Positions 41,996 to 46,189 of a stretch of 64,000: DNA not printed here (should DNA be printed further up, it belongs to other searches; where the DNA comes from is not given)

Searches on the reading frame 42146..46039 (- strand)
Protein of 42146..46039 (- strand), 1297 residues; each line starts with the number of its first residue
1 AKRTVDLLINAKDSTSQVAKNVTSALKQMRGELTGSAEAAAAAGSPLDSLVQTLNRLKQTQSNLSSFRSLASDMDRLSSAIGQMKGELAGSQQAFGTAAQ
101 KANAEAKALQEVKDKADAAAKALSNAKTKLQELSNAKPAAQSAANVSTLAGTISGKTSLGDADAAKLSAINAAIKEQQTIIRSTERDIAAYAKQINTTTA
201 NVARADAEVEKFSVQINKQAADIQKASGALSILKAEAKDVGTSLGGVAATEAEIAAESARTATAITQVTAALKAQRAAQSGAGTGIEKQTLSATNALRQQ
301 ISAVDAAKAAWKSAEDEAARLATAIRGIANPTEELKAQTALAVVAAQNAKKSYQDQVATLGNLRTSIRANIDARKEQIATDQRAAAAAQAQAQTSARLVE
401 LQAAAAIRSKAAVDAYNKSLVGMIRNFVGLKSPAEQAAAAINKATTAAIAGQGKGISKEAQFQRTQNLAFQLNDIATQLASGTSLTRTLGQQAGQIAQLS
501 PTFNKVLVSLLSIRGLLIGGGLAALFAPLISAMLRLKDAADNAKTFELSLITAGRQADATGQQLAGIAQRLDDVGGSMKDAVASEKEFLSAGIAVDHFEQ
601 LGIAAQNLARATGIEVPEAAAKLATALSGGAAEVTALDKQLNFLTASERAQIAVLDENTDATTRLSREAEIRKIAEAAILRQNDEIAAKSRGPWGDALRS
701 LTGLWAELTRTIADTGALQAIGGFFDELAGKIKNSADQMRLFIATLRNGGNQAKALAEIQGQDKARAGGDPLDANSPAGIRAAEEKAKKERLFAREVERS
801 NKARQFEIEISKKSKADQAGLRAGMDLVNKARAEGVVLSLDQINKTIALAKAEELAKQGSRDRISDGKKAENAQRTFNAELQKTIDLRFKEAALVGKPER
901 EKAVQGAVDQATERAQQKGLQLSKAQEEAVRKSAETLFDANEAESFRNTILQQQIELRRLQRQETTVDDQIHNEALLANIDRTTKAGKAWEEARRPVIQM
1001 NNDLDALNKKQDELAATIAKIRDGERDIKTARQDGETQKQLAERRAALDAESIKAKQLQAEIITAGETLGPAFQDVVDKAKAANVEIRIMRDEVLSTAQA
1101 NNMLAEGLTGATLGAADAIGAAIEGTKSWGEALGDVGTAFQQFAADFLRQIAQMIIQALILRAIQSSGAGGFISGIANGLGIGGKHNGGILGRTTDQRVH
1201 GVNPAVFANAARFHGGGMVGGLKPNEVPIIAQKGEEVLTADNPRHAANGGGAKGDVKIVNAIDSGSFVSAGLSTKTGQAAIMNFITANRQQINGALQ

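Call 10: search_protein_families(library=phrogs, proteins=[window:42146-46039:-], max_evalue=0.00001)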
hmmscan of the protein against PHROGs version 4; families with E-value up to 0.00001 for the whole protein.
window:42146-46039:- (1297 aa): 4 families
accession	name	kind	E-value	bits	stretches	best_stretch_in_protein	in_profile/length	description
phrog_2335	-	tail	5.2e-65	221.2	2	401-1296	736-1533/1536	tail length tape measure protein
phrog_23940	-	tail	1.4e-22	81.4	1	1106-1244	181-320/353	tail length tape measure protein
phrog_24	-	tail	3.5e-20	72.8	1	190-1257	43-970/1151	tail length tape measure protein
phrog_4498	-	tail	9.2e-11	42.3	1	423-682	26-286/381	tail length tape measure protein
